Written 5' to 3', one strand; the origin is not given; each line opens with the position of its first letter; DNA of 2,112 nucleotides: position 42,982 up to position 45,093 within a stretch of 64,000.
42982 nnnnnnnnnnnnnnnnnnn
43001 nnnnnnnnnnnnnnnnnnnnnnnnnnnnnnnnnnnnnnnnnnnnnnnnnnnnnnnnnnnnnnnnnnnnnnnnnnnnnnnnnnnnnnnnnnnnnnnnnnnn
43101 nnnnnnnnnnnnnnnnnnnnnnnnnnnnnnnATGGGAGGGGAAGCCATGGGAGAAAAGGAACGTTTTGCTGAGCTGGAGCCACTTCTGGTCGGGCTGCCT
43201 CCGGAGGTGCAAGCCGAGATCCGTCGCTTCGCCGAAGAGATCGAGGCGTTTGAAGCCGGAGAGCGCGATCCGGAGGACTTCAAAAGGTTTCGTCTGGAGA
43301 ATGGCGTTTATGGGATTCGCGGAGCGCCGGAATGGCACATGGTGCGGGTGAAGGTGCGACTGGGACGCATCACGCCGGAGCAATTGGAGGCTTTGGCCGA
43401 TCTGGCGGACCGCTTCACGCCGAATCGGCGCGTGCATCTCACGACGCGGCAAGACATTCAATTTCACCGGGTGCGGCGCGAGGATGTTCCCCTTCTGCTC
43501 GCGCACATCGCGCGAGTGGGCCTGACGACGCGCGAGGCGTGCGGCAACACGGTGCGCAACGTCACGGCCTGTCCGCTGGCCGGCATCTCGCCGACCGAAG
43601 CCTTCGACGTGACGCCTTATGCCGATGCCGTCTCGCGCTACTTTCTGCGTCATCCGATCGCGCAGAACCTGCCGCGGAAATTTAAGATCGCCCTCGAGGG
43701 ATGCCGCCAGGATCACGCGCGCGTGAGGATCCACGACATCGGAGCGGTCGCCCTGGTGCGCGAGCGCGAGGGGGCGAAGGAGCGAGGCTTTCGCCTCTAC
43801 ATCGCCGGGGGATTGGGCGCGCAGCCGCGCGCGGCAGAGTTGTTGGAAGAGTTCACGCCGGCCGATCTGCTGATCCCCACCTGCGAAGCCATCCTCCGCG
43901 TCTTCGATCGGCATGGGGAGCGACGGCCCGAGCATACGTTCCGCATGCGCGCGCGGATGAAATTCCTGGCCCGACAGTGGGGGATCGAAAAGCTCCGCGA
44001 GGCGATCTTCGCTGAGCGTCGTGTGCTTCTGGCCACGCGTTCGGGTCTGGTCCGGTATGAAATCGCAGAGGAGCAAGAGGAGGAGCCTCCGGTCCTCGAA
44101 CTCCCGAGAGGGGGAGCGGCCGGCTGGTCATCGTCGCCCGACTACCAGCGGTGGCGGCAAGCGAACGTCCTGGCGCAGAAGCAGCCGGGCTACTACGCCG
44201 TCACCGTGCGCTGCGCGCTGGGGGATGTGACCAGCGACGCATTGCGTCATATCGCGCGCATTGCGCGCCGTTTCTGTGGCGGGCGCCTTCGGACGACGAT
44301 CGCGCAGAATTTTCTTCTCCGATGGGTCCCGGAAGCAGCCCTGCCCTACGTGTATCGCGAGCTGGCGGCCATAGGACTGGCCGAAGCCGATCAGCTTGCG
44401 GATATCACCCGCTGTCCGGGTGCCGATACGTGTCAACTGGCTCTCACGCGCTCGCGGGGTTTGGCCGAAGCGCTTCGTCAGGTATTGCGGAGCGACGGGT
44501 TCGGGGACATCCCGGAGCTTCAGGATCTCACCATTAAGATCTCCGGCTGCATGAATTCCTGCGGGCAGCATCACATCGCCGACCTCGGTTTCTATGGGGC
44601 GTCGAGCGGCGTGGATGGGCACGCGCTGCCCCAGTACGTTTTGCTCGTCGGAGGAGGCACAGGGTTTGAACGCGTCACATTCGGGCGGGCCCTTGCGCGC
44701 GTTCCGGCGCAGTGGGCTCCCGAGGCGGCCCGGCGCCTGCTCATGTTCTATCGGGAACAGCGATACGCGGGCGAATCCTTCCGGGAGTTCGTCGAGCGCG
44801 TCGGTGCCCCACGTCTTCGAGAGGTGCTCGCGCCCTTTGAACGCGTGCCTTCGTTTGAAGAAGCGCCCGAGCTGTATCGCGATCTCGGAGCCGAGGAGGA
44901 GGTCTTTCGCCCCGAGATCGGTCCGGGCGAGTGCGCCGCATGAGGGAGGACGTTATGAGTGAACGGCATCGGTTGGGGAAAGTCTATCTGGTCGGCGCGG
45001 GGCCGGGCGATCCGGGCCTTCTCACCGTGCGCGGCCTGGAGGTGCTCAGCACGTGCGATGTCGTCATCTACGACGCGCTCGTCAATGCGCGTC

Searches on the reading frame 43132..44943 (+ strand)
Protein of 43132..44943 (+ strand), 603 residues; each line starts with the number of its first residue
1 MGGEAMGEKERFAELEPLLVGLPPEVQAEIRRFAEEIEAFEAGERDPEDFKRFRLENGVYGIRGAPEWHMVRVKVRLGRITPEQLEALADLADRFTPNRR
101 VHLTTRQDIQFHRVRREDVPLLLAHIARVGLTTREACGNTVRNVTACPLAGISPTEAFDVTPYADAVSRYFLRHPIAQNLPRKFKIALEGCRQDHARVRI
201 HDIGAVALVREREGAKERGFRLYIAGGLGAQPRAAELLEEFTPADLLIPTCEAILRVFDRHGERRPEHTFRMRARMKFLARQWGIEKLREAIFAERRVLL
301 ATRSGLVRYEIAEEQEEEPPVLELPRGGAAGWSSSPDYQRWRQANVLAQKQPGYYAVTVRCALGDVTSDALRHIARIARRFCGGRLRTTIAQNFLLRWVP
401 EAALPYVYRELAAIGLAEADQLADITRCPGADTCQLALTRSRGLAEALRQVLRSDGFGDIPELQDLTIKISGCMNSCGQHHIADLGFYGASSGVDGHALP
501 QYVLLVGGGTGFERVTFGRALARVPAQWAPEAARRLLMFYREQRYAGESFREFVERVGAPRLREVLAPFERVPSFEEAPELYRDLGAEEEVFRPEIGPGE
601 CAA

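Call 7: search_protein_families(library=pfam, proteins=[window:43147-44943:+])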
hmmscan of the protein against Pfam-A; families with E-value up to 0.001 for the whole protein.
window:43147-44943:+ (598 aa): 2 families
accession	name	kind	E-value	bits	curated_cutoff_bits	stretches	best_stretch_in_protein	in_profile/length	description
PF01077.27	NIR_SIR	-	9.7e-55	184.8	27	2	132-287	1-150/158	Nitrite and sulphite reductase 4Fe-4S domain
PF03460.22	NIR_SIR_ferr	-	2.3e-39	133.4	24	2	343-408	2-68/69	Nitrite/Sulfite reductase ferredoxin-like half domain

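Call 9: find_related_loci(query=window:43147-44943:+, collection=genome_contigs, flank=6000)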
Query window:43147-44943:+ (598 aa) in genome_contigs; peptide patterns used: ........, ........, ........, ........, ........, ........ (x = any residue, [..] = any of these).
599 stretches matched a pattern (row limit reached: there are more); 488 encode a relative of the query (tblastn E <= 1e-3); the best 80 are kept; 80 distinct loci.
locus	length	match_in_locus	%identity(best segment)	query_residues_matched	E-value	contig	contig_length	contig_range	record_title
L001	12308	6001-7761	57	14-598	0e+0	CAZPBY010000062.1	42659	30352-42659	MAG TPA_asm: uncultured Solibacteraceae bacterium isolate binchicken_co185_13 genome assembly, contig: NODE_1128_length_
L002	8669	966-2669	53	23-597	0e+0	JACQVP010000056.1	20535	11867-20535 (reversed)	MAG: Candidatus Omnitrophota bacterium isolate NC_groundwater_1466_Ag_S-0.65um_60_22 S_p65_S5_coassembly_k141_2460666, w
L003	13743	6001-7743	43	6-598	2e-152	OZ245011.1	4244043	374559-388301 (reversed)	MAG: Nitrospinaceae bacterium isolate 04370925-b84a-440d-9222-898c7f7ce6c7 genome assembly, chromosome: 1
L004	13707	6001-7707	42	15-598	3e-151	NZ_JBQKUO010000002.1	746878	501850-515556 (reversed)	Nitrospina sp. 32_T5 spades_4, whole genome shotgun sequence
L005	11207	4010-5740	43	10-598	9e-151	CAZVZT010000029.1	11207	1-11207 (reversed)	MAG TPA_asm: uncultured Nitrospinaceae bacterium isolate SRP308112_co1_22 genome assembly, contig: NODE_10791_length_112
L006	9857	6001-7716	44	15-598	2e-150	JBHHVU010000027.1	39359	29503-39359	MAG: Nitrospinaceae bacterium isolate S.4.sp1_bin.35 NODE_245_length_39359_cov_8.841924, whole genome shotgun sequence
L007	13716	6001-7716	44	9-598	1e-149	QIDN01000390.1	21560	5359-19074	MAG: Nitrospirae bacterium isolate SZUA-226 Ga0063294_10000703, whole genome shotgun sequence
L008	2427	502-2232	43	10-598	4e-159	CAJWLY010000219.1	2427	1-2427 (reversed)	MAG TPA_asm: uncultured Nitrospinaceae bacterium isolate ERR599060_bin.7_MetaBAT_v2.12.1_MAG genome assembly, contig: NO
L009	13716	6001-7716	43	9-598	1e-147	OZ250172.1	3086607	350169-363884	MAG: Nitrospinaceae bacterium isolate cd866322-5d00-4b03-892d-fccb04dfdca5 genome assembly, chromosome: 1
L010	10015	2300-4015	41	15-598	4e-148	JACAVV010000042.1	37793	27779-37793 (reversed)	MAG: Nitrospina sp. isolate MSP contig38, whole genome shotgun sequence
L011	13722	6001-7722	43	17-598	3e-146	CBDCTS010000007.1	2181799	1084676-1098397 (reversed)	MAG: Terriglobia bacterium isolate 6dc17036-7920-4a95-afe7-226df0c4525f genome assembly, contig: contig_6, whole genome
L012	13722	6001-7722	43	17-598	5e-146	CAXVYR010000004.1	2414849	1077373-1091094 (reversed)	MAG: Terriglobia bacterium isolate 00cd7bbc-bff0-487f-9545-a217d18c1db4 genome assembly, contig: contig_4, whole genome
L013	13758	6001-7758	41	13-598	2e-144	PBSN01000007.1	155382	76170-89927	MAG: Nitrospiraceae bacterium isolate NP85 78638, whole genome shotgun sequence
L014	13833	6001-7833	42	4-598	2e-144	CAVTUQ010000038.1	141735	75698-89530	MAG: uncultured delta proteobacterium isolate MFD04944.bin.4.678 genome assembly, contig: contig_54617, whole genome sho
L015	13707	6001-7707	42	24-598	4e-144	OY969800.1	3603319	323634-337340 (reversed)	MAG: uncultured Bacteroidetes bacterium isolate MFD01476.bin.1.32 genome assembly, chromosome: 1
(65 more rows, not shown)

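Call 13: find_encoding_contigs(protein=window:43147-44943:+, flank=4000, max_places=10)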
Protein window:43147-44943:+ (598 aa): no gene with exactly this product is on record in the collection.

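Call 15: find_encoding_contigs(protein=window:43132-44943:+, flank=4000, max_places=10)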
Protein window:43132-44943:+ (603 aa): no gene with exactly this product is on record in the collection.

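Call 16: find_homologous_proteins(query=window:43147-44943:+, max_evalue=1e-50)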
Query window:43147-44943:+ (598 aa): 7998 proteins with E <= 1e-50 among 8000 candidates; the best 120 are listed.
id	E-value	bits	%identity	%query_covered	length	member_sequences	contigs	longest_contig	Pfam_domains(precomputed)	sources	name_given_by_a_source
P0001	0.0e+0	1349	100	100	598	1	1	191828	PF01077.28,PF03460.23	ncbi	-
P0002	0.0e+0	1067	80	98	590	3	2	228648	PF01077.28,PF03460.23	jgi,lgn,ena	-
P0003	0.0e+0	1059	80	99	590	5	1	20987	PF01077.28,PF03460.23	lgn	-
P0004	0.0e+0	1059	80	99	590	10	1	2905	PF01077.28,PF03460.23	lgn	-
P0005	0.0e+0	1055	79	98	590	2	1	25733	PF01077.28,PF03460.23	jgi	-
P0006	0.0e+0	1046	80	98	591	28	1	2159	PF01077.28,PF03460.23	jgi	jgi:sulfite reductase beta subunit-like hemoprotein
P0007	0.0e+0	1043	78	99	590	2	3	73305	PF01077.28,PF03460.23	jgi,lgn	-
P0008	1.4e-276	937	69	100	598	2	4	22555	PF01077.28,PF03460.23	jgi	jgi:sulfite reductase beta subunit-like hemoprotein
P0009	5.2e-274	929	70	99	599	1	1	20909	PF01077.28,PF03460.23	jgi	jgi:sulfite reductase beta subunit-like hemoprotein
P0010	1.0e-272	925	70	99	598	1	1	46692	PF01077.28,PF03460.23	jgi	jgi:sulfite reductase (ferredoxin)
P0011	1.1e-265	901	68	99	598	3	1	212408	PF01077.28,PF03460.23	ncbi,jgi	-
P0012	1.2e-265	901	68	99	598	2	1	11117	PF01077.28,PF03460.23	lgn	-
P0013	2.6e-260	884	65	100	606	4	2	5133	PF01077.28,PF03460.23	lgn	-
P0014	1.6e-258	878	64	100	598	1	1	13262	PF01077.28,PF03460.23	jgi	jgi:sulfite reductase beta subunit-like hemoprotein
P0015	2.6e-254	864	64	97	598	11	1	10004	PF01077.28,PF03460.23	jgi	jgi:sulfite reductase beta subunit-like hemoprotein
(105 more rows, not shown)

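Call 17: find_related_loci(query=window:43147-44943:+, collection=metagenome_contigs, flank=4000)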
Query window:43147-44943:+ (598 aa) in metagenome_contigs; peptide patterns used: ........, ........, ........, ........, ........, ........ (x = any residue, [..] = any of these).
600 stretches matched a pattern (row limit reached: there are more); 490 encode a relative of the query (tblastn E <= 1e-3); the best 80 are kept; 80 distinct loci.
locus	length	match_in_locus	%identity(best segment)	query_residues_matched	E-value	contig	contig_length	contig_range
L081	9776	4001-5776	79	3-598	0e+0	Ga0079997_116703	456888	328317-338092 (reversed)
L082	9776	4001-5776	79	2-598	0e+0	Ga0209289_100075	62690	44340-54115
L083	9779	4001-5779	68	6-598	0e+0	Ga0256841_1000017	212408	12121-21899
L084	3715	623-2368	65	17-598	0e+0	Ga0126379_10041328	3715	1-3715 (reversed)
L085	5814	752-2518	62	10-598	0e+0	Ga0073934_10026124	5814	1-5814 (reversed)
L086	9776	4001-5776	61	7-598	0e+0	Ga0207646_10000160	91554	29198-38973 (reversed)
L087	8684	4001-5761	57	14-598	0e+0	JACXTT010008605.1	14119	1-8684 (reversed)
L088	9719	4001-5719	46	17-597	2e-151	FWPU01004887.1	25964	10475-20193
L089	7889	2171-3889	45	17-597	3e-151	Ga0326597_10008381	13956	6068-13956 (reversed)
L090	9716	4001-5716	44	15-598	2e-150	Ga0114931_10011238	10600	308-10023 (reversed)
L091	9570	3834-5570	42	8-598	6e-150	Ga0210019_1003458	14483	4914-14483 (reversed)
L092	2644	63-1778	44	9-598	9e-158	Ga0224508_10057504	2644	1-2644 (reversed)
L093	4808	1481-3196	43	15-598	2e-151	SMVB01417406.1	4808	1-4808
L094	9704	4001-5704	44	15-598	6e-148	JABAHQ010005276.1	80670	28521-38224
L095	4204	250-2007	41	13-598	2e-148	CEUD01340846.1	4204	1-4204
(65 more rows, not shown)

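Call 25: find_encoding_contigs(protein=P0002, flank=3000, max_places=4)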
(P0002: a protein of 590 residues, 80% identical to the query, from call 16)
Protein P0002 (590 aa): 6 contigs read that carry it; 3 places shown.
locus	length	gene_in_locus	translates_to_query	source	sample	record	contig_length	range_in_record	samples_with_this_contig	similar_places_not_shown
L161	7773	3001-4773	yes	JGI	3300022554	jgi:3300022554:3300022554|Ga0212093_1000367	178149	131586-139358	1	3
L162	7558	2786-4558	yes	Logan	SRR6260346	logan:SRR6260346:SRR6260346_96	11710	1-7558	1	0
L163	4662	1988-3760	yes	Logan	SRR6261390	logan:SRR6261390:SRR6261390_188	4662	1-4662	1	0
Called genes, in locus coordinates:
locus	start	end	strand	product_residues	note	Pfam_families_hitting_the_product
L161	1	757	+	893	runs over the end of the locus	-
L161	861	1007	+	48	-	-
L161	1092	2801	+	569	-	PF03460:NIR_SIR_ferr, PF01077:NIR_SIR, PF03460:NIR_SIR_ferr, PF01077:NIR_SIR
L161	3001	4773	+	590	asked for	PF03460:NIR_SIR_ferr, PF01077:NIR_SIR, PF03460:NIR_SIR_ferr, PF01077:NIR_SIR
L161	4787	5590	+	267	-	PF00590:TP_methylase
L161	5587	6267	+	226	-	PF13241:NAD_binding_7, PF14824:Sirohm_synth_M (weak), PF10414:CysG_dimeriser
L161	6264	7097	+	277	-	PF01507:PAPS_reduct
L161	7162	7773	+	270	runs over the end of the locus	PF01925:TauE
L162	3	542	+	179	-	?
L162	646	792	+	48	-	-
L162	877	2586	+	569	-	PF03460:NIR_SIR_ferr, PF01077:NIR_SIR, PF03460:NIR_SIR_ferr, PF01077:NIR_SIR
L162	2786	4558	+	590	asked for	PF03460:NIR_SIR_ferr, PF01077:NIR_SIR, PF03460:NIR_SIR_ferr, PF01077:NIR_SIR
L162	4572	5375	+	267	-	PF00590:TP_methylase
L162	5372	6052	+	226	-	PF13241:NAD_binding_7, PF14824:Sirohm_synth_M (weak), PF10414:CysG_dimeriser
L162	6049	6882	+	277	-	PF01507:PAPS_reduct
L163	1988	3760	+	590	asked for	PF03460:NIR_SIR_ferr, PF01077:NIR_SIR, PF03460:NIR_SIR_ferr, PF01077:NIR_SIR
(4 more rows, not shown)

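Call 26: find_encoding_contigs(protein=P0003, flank=3000, max_places=4)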
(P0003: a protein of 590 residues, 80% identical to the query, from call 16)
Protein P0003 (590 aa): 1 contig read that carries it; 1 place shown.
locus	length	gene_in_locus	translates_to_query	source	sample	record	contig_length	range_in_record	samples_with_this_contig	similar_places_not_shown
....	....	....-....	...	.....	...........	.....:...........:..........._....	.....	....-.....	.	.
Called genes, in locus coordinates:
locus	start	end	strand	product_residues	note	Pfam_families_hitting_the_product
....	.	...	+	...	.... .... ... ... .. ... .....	-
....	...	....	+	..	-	-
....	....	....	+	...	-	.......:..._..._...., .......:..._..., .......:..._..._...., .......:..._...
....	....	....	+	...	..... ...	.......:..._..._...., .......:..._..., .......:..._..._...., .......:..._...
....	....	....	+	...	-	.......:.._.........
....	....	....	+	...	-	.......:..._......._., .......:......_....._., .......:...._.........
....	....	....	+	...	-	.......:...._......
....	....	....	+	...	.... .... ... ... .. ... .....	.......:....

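Call 27: find_encoding_contigs(protein=P0005, flank=3000, max_places=4)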
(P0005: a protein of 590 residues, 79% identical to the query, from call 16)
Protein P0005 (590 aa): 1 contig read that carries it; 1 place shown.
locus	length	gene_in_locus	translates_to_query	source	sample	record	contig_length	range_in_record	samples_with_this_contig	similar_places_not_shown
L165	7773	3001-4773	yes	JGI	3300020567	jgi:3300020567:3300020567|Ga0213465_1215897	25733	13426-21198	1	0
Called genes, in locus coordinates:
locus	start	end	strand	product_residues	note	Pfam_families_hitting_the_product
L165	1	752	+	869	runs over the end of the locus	-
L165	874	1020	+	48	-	-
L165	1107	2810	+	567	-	PF03460:NIR_SIR_ferr, PF01077:NIR_SIR, PF03460:NIR_SIR_ferr, PF01077:NIR_SIR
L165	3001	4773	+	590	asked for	PF03460:NIR_SIR_ferr, PF01077:NIR_SIR, PF03460:NIR_SIR_ferr, PF01077:NIR_SIR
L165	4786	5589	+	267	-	PF00590:TP_methylase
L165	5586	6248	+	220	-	PF13241:NAD_binding_7, PF14824:Sirohm_synth_M, PF10414:CysG_dimeriser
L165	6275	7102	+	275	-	PF01507:PAPS_reduct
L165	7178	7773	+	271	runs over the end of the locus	PF01925:TauE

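Call 28: find_encoding_contigs(protein=P0007, flank=3000, max_places=4)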
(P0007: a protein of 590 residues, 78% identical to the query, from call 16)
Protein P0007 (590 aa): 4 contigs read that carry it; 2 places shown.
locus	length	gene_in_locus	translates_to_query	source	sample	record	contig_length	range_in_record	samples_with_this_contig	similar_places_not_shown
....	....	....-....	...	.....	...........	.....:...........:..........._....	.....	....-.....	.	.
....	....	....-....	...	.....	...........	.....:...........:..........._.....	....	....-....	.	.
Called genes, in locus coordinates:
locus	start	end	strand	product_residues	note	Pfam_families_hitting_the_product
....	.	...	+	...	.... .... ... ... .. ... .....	-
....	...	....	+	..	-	-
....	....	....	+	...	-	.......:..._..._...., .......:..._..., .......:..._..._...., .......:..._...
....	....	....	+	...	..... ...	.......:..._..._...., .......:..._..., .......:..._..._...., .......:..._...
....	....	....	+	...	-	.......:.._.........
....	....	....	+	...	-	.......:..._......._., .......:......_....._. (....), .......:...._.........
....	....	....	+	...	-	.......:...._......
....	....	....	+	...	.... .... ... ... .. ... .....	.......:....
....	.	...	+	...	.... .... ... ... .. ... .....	?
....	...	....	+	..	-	-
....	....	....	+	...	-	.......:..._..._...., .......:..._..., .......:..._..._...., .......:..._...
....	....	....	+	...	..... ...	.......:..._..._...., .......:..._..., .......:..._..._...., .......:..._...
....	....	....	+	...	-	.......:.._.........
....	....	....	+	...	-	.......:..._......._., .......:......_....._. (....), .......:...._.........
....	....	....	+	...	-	?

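Call 60: list_cluster_members(proteins=[P0001])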
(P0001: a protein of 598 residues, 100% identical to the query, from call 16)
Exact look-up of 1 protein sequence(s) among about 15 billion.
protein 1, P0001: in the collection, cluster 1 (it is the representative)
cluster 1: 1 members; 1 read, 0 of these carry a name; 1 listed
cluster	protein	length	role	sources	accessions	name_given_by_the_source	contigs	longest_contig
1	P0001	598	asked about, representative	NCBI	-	-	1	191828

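Call 62: search_protein_families(library=ncbifam, proteins=[window:43147-44943:+], max_evalue=0.001)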
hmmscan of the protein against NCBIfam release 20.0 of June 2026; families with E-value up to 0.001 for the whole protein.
window:43147-44943:+ (598 aa): 11 families
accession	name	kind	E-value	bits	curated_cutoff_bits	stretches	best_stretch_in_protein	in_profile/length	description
NF007126.0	PRK09567.1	equivalog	9.6e-76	255.2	523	2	330-562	355-588/595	NirA family protein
NF007125.0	PRK09566.1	equivalog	2.7e-62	210.9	594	2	21-290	27-289/513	ferredoxin--nitrite reductase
TIGR02435.1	CobG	equivalog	6.4e-51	173.5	234.8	1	64-489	18-388/388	precorrin-3B synthase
NF010029.0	PRK13504.1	equivalog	1.2e-45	155.9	457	3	365-561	379-568/575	NADPH-dependent assimilatory sulfite reductase hemoprotein subunit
TIGR02042.1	sir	equivalog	2.8e-34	118.2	731.5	3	381-562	402-579/581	sulfite reductase, ferredoxin dependent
TIGR02374.1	nitri_red_nirB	equivalog_domain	1.4e-29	103.1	578.35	2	69-256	565-738/794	nitrite reductase large subunit NirB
TIGR02041.1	CysI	equivalog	1.2e-25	90.1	756.55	3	64-144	62-143/541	assimilatory sulfite reductase (NADPH) hemoprotein subunit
NF011565.0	PRK14989.1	subfamily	1.1e-17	63.4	883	2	71-251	572-738/847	nitrite reductase large subunit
TIGR02912.1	sulfite_red_C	equivalog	1.8e-16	60.1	324.1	2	64-206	21-164/314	sulfite reductase subunit C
TIGR02066.1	dsrB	equivalog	1.1e-15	57.5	341.5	2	352-483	31-166/341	dissimilatory-type sulfite reductase subunit beta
TIGR02064.1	dsrA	equivalog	6.4e-05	22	392.85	0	362-485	95-222/402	dissimilatory-type sulfite reductase subunit alpha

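Call 67: find_encoding_contigs(protein=P0008, flank=3000, max_places=3)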
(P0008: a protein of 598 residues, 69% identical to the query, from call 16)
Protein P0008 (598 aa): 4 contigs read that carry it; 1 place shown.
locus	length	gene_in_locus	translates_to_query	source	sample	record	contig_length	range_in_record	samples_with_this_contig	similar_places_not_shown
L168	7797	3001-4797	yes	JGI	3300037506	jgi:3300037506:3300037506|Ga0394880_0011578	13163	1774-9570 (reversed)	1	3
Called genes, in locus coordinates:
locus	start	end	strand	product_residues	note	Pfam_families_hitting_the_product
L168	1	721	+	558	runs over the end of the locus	PF00732:GMC_oxred_N, PF00890:FAD_binding_2 (faint), PF01266:DAO (faint), PF05199:GMC_oxred_C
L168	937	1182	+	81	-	PF13711:DUF4160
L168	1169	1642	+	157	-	PF10387:DUF2442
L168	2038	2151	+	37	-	-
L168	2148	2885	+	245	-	PF01507:PAPS_reduct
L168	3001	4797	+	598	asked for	PF03460:NIR_SIR_ferr, PF01077:NIR_SIR, PF03460:NIR_SIR_ferr, PF01077:NIR_SIR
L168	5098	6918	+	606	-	PF00590:TP_methylase, PF13241:NAD_binding_7, PF14824:Sirohm_synth_M, PF10414:CysG_dimeriser (weak)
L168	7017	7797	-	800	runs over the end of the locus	PF13620:CarboxypepD_reg, PF13715:CarbopepD_reg_2, PF07715:Plug, PF00593:TonB_dep_Rec_b-barrel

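Call 68: find_encoding_contigs(protein=P0009, flank=3000, max_places=3)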
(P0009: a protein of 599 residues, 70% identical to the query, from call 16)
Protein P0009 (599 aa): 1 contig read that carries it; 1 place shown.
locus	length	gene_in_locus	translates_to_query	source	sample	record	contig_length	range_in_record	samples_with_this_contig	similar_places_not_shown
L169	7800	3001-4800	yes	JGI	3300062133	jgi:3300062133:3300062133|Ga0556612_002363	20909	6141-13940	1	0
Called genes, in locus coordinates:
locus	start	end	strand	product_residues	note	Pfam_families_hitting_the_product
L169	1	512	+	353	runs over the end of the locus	PF00180:Iso_dh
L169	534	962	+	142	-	PF01906:YbjQ_1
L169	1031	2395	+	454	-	PF03448:MgtE_N, PF00571:CBS, PF01769:MgtE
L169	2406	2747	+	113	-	-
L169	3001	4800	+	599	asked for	PF03460:NIR_SIR_ferr, PF01077:NIR_SIR, PF03460:NIR_SIR_ferr, PF01077:NIR_SIR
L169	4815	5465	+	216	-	PF13241:NAD_binding_7, PF14824:Sirohm_synth_M, PF10414:CysG_dimeriser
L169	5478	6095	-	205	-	PF01865:PhoU_div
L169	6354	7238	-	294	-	PF11604:CusF_Ec, PF00578:AhpC-TSA, PF02630:SCO1-SenC, PF08534:Redoxin (weak)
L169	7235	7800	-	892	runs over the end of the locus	PF02739:5_3_exonuc_N, PF01367:5_3_exonuc, PF22619:DNA_polI_exo1 (faint), PF00476:DNA_pol_A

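Call 69: find_encoding_contigs(protein=P0010, flank=3000, max_places=3)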
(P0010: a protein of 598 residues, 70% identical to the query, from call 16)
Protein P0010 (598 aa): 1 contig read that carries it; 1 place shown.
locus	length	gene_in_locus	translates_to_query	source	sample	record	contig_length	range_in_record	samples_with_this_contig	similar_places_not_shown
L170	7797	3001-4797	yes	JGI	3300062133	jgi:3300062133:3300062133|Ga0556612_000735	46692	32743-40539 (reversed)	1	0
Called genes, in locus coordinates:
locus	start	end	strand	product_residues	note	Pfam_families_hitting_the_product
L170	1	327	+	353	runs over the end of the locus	PF00180:Iso_dh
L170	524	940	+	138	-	PF01906:YbjQ_1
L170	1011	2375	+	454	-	PF03448:MgtE_N, PF00571:CBS, PF01769:MgtE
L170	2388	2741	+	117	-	-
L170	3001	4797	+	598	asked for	PF03460:NIR_SIR_ferr, PF01077:NIR_SIR, PF03460:NIR_SIR_ferr, PF01077:NIR_SIR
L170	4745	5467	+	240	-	PF13241:NAD_binding_7, PF14824:Sirohm_synth_M, PF10414:CysG_dimeriser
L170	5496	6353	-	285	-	PF11604:CusF_Ec, PF08534:Redoxin, PF00578:AhpC-TSA, PF02630:SCO1-SenC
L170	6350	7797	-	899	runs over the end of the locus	PF02739:5_3_exonuc_N, PF01367:5_3_exonuc, PF22619:DNA_polI_exo1 (faint), PF00476:DNA_pol_A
